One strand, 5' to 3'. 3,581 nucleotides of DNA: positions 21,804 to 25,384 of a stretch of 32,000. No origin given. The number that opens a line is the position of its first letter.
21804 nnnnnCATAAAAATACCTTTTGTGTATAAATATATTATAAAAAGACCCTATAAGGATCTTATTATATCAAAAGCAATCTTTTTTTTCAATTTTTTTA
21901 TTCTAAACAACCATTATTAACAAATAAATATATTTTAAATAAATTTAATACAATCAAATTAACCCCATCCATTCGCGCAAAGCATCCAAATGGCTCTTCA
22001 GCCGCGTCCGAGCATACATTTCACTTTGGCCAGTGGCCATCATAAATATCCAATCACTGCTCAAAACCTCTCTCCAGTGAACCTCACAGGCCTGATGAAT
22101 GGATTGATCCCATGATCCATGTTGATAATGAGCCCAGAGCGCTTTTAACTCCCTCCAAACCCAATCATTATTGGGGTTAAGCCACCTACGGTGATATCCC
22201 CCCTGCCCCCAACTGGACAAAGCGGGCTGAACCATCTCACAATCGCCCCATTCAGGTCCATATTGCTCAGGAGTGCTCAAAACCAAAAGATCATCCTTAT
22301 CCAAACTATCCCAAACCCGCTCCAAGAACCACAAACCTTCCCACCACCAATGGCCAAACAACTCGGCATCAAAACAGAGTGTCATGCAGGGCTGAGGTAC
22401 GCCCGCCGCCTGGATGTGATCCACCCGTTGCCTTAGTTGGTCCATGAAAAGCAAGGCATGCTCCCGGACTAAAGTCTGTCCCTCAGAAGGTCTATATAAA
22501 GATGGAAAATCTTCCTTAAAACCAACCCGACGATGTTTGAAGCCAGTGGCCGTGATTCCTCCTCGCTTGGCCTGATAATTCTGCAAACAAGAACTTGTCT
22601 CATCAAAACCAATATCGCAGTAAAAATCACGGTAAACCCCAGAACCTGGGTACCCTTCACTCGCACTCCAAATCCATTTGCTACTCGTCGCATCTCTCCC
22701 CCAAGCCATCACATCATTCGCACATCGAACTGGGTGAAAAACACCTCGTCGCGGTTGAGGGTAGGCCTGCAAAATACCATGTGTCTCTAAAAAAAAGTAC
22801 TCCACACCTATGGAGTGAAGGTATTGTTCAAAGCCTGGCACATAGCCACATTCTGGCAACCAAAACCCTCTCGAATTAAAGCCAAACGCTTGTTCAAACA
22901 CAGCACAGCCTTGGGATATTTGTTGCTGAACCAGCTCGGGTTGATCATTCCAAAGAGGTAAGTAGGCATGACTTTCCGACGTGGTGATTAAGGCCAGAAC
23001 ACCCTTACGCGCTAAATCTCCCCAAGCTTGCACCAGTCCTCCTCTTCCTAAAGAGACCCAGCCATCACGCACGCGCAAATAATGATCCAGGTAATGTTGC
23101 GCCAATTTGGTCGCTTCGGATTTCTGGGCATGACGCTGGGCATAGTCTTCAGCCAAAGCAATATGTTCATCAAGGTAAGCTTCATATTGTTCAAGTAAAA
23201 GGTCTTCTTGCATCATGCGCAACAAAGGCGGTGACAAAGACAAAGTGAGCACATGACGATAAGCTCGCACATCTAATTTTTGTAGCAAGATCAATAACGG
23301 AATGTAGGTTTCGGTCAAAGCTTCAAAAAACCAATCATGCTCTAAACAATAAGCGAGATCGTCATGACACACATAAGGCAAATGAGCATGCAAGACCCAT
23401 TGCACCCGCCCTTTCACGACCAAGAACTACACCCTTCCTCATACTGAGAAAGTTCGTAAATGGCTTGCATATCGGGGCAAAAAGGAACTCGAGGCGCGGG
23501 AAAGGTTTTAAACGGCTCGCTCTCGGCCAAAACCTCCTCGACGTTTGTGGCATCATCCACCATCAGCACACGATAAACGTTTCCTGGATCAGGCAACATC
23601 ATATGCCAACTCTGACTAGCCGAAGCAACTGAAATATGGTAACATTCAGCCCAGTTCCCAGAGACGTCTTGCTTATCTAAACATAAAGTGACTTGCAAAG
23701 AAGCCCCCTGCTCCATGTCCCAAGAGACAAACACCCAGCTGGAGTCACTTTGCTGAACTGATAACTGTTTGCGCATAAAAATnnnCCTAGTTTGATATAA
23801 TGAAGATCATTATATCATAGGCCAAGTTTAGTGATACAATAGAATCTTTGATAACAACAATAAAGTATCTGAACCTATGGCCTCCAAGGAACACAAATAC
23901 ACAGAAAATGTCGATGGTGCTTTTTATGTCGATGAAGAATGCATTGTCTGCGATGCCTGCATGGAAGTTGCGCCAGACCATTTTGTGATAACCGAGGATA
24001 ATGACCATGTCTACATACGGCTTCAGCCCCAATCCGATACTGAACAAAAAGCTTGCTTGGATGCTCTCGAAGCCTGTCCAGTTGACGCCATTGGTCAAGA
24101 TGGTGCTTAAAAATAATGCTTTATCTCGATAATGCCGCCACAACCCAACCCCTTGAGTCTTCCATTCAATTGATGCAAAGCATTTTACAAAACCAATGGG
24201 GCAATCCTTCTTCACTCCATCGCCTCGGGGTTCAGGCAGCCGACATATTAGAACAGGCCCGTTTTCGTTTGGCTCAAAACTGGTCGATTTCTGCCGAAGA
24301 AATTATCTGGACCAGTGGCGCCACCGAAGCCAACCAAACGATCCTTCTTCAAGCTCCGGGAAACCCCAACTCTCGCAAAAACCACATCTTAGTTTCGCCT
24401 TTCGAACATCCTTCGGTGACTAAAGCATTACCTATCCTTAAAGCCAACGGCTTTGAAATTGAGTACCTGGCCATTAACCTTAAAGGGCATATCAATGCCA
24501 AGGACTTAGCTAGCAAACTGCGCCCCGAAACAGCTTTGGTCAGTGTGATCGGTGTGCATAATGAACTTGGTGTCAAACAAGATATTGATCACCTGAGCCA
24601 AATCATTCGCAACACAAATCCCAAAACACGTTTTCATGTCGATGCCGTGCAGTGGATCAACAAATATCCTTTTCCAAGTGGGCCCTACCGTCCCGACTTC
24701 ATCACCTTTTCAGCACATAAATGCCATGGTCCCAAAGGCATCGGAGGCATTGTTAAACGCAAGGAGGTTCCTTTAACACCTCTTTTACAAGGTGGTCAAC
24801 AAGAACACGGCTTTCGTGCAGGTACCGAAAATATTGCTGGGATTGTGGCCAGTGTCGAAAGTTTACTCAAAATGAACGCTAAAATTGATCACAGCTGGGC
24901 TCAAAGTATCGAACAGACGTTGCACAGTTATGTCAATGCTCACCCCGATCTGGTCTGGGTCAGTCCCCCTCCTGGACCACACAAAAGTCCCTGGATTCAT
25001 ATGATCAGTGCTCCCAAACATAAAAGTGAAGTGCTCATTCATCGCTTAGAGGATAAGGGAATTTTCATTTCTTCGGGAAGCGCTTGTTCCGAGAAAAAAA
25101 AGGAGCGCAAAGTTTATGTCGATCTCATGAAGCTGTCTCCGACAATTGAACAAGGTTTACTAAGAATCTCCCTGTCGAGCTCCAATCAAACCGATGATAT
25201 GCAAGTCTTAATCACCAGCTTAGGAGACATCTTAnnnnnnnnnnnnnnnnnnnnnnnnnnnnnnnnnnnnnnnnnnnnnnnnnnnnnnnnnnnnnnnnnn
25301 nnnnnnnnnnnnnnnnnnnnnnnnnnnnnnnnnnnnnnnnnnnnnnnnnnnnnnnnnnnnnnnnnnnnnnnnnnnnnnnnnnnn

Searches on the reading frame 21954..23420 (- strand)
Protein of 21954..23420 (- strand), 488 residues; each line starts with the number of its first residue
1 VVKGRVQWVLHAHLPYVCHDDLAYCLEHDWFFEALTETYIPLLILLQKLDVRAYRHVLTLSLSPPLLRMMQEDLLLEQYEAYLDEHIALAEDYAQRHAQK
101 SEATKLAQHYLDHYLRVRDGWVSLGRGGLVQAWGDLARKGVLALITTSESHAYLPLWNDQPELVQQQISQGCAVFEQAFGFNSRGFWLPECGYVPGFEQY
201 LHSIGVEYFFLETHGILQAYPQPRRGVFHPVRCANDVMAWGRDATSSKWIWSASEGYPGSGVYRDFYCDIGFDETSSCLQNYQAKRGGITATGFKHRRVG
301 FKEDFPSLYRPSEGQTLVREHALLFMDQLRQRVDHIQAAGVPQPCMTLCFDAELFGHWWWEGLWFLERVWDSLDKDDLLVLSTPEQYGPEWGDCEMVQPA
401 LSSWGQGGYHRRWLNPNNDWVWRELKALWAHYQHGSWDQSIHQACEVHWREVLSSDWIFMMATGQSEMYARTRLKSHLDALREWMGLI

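Call 6: search_protein_families(library=pfam, proteins=[window:21954-23420:-], max_evalue=0.001)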
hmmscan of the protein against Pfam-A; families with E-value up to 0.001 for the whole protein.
window:21954-23420:- (488 aa): 2 families
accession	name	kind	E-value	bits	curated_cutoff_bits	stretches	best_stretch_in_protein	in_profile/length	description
PF03065.20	Glyco_hydro_57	-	1.4e-26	93.9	21.2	1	9-387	3-278/291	Glycosyl hydrolase family 57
PF09210.16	BE_C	-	1.7e-05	25.5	25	1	447-483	29-68/101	1,4-alpha-glucan branching enzyme, C-terminal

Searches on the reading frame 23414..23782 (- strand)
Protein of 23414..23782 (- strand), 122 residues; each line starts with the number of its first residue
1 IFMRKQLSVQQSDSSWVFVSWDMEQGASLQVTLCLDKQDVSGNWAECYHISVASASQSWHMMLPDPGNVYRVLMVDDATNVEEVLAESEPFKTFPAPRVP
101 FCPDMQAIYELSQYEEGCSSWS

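Call 6: search_protein_families(library=pfam, proteins=[window:23414-23782:-], max_evalue=0.001)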
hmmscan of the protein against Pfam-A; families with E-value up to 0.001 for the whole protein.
window:23414-23782:- (122 aa): 1 family
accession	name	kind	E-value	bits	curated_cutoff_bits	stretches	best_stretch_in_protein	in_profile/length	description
PF16258.11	DUF4912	-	4.2e-06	27.5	29.4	1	6-96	5-110/118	Domain of unknown function (DUF4912)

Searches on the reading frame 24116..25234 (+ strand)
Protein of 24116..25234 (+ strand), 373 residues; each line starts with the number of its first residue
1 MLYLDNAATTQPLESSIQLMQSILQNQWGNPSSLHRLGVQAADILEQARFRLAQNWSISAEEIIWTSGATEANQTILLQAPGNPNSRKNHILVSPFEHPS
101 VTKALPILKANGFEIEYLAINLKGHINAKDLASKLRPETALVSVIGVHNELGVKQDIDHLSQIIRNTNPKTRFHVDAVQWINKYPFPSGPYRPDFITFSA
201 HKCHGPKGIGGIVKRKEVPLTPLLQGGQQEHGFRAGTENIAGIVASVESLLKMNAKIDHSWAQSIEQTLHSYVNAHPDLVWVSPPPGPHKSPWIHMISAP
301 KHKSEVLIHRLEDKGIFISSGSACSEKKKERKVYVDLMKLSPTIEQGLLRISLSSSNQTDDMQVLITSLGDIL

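Call 6: search_protein_families(library=pfam, proteins=[window:24116-25234:+], max_evalue=0.001)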
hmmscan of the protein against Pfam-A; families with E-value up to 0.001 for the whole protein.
window:24116-25234:+ (373 aa): 2 families
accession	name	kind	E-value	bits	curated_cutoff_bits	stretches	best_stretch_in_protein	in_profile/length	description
PF00266.25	Aminotran_5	-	4.4e-61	207.3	21.5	1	3-365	2-371/371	Aminotransferase class-V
PF00155.27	Aminotran_1_2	-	7.2e-07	29.1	19.7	1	42-168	41-176/361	Aminotransferase class I and II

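Call 55: list_cluster_members(proteins=[window:24116-25234:+, window:25234-26385:+, window:26595-27524:-, window:27645-29225:-, window:29225-31060:-, window:31066-31536:-, window:21446-21808:-, window:2129-3076:-, window:3076-4047:-, window:3959-4723:-])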
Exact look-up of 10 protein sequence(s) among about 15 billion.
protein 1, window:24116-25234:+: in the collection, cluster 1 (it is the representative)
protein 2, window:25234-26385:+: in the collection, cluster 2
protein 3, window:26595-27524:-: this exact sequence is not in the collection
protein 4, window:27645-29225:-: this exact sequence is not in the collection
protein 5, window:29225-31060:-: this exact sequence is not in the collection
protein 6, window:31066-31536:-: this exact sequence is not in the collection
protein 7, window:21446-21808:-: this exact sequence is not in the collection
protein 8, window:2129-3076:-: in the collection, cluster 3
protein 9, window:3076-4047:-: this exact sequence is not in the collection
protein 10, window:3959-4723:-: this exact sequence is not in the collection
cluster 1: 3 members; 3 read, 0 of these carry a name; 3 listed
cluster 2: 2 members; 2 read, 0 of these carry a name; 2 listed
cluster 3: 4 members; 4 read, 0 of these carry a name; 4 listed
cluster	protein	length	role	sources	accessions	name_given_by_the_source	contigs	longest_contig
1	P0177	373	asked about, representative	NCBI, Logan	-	-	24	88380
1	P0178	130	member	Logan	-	-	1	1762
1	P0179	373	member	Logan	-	-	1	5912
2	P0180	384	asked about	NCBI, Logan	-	-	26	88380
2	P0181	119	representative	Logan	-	-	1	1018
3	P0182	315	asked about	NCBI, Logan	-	-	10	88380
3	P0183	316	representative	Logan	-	-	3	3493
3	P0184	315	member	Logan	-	-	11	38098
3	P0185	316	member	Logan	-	-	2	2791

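Call 56: find_homologous_proteins(query=P0182, max_evalue=1e-30)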
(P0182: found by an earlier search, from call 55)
Query P0182 (315 aa): 7358 proteins with E <= 1e-30 among 8000 candidates; the best 120 are listed.
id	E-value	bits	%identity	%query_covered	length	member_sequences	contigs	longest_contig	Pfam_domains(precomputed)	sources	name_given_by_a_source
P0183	9.4e-210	713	100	100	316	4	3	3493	PF01820.28,PF02655.20,PF07478.19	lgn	-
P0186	1.2e-87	312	49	95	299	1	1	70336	PF01820.28,PF13535.12,PF08443.17,PF02655.20,PF07478.19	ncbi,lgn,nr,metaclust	ncbi:hypothetical protein AB834_06285 [PVC group bacterium (ex Bugula neritina AB1)]|nr:hypothetical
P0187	7.1e-64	234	43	96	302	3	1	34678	PF01820.28,PF13535.12,PF02222.28,PF02655.20,PF07478.19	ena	-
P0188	8.7e-64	234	42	93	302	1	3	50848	PF01820.28,PF13535.12,PF02786.23,PF03133.21,PF02222.28,PF08443.17,PF02655.20,PF01071.25,PF07478.19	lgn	-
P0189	2.2e-63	232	42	90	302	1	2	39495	PF01820.28,PF13535.12,PF02786.23,PF03133.21,PF02222.28,PF08443.17,PF02655.20,PF01071.25,PF07478.19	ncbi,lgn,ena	-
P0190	3.0e-63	232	42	90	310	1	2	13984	PF01820.28,PF13535.12,PF02786.23,PF02222.28,PF08443.17,PF02655.20,PF01071.25,PF07478.19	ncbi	-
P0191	2.2e-62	229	42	92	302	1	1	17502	PF01820.28,PF13535.12,PF02222.28,PF02655.20,PF01071.25,PF07478.19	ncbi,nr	ncbi:MAG TPA: D-alanine--D-alanine ligase [Dissulfurispiraceae bacterium]|nr:D-alanine--D-alanine li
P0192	7.0e-62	227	42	93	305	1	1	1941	PF01820.28,PF13535.12,PF02655.20,PF07478.19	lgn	-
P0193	9.3e-62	227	40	96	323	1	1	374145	PF01820.28,PF13535.12,PF02786.23,PF02222.28,PF08443.17,PF02655.20,PF07478.19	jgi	jgi:D-alanine-D-alanine ligase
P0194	1.8e-61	226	40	93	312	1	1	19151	PF01820.28,PF13535.12,PF14397.12,PF02786.23,PF03133.21,PF02222.28,PF08443.17,PF02655.20,PF01071.25,PF07478.19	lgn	-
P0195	2.0e-61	226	44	97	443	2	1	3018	PF01820.28,PF13535.12,PF14397.12,PF02786.23,PF02222.28,PF08443.17,PF02655.20,PF01071.25,PF00825.25,PF07478.19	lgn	-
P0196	4.0e-61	225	40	93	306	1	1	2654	PF01820.28,PF13535.12,PF02786.23,PF03133.21,PF02222.28,PF08443.17,PF02655.20,PF01071.25,PF07478.19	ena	-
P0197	4.2e-61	225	41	90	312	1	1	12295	PF01820.28,PF13535.12,PF02786.23,PF08443.17,PF02655.20,PF01071.25,PF07478.19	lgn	-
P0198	6.2e-61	224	40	93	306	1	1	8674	PF01820.28,PF13535.12,PF02786.23,PF03133.21,PF02222.28,PF08443.17,PF02655.20,PF01071.25,PF07478.19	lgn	-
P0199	8.5e-61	224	45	95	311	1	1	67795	PF01820.28,PF02655.20,PF07478.19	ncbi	-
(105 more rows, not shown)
